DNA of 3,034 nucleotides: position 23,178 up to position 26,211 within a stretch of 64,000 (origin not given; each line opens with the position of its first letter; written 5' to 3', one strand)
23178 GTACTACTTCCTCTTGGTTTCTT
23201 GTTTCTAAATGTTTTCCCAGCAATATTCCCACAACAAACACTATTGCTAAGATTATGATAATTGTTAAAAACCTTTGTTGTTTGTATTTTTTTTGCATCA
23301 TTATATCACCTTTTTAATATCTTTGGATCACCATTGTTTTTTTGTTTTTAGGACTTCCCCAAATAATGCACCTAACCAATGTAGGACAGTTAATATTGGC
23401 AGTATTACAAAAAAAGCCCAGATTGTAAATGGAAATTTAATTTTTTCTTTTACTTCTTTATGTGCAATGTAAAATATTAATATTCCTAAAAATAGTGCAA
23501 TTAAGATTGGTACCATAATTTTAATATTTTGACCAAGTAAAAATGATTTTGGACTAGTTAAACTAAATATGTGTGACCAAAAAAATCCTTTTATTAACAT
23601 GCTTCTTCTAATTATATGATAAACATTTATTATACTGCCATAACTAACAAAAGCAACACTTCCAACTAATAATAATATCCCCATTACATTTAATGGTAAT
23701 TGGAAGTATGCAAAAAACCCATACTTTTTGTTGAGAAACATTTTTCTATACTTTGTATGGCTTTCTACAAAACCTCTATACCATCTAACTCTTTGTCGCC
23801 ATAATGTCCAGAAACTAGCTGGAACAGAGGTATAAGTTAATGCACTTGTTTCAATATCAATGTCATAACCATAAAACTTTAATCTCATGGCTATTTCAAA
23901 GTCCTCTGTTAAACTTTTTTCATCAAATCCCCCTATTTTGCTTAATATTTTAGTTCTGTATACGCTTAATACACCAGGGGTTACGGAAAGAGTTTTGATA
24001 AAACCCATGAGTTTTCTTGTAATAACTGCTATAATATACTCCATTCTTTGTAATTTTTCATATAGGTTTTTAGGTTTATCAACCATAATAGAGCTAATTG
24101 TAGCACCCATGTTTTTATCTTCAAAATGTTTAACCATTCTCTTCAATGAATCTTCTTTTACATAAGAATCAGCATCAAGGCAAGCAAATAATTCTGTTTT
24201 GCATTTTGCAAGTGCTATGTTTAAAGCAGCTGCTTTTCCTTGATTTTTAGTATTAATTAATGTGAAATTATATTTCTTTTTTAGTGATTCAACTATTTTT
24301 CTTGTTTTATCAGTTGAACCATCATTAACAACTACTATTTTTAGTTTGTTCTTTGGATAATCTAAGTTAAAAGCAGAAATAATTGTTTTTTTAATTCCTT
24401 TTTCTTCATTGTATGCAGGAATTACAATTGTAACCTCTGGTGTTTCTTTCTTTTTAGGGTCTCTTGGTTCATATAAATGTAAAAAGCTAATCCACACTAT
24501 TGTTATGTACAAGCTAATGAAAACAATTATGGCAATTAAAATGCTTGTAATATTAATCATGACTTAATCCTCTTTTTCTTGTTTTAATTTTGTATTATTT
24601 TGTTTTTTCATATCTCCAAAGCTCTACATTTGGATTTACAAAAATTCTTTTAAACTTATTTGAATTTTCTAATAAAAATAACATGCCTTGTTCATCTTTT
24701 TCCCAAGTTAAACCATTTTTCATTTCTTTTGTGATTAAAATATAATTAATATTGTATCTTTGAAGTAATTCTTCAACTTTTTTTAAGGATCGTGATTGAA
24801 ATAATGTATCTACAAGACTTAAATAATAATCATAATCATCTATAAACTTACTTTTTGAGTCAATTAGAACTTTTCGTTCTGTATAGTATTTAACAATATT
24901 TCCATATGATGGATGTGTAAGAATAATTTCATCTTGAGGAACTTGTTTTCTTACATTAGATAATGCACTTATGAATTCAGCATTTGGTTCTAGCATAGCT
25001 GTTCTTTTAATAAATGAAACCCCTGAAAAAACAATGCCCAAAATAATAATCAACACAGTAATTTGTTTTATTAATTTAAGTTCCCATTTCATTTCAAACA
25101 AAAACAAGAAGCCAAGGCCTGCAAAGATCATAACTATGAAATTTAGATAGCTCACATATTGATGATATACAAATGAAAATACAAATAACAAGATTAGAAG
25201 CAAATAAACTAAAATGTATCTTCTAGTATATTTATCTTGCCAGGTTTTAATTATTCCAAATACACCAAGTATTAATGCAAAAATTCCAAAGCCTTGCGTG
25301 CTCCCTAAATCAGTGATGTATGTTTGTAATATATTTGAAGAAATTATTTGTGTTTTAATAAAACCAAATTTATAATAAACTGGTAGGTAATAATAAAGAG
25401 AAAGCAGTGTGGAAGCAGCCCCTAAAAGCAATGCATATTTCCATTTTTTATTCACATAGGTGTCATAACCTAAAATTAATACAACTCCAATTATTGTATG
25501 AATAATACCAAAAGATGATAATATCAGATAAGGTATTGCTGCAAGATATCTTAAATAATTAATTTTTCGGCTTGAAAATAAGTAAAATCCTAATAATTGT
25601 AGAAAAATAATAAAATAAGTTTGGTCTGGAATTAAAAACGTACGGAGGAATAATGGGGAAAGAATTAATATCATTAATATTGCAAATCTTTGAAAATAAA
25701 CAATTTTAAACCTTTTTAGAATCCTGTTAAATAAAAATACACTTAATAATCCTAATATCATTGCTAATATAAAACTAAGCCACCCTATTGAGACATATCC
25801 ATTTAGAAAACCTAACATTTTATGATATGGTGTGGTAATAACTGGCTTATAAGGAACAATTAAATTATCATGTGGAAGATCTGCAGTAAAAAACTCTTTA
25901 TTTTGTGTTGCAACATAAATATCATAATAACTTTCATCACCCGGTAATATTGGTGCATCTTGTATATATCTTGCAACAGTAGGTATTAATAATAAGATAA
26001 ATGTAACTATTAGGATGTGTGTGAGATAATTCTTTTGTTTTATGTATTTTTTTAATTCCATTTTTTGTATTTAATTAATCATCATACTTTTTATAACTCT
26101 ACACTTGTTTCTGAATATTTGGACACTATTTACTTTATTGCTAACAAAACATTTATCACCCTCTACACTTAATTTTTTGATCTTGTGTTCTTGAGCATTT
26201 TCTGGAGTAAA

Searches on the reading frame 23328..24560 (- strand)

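Call 9: search_protein_families(library=pfam, proteins=[window:23328-24560:-], max_evalue=0.001)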
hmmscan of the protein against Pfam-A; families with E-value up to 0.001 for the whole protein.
window:23328-24560:- (410 aa): 6 families
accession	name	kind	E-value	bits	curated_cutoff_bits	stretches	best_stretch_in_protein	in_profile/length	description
PF00535.33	Glycos_transf_2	-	5.8e-33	114.6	23.3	1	44-209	1-167/168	Glycosyl transferase family 2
PF13641.12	Glyco_tranf_2_3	-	1e-28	101.4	27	1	41-263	1-230/230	Glycosyltransferase like family 2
PF13632.12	Glyco_trans_2_3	-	2e-24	87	27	1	126-354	3-170/198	Glycosyl transferase family group 2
PF10111.15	Glyco_tranf_2_2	-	6.4e-21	75.5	27.3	1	44-260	1-224/276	Glycosyltransferase like family 2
PF13506.12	Glyco_transf_21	-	7.5e-15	55.3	21.7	1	108-262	17-174/174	Glycosyl transferase family 21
PF03142.21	Chitin_synth_2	-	4.8e-09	35.8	27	1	122-205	202-288/527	Chitin synthase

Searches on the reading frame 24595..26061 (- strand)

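Call 9: search_protein_families(library=pfam, proteins=[window:24595-26061:-], max_evalue=0.001)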
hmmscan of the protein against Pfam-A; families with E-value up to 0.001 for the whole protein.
window:24595-26061:- (488 aa): 1 family
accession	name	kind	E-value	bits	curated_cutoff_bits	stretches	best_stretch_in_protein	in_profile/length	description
PF20176.3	DUF6541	-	0.00051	18.9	29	0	364-484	524-644/646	Family of unknown function (DUF6541)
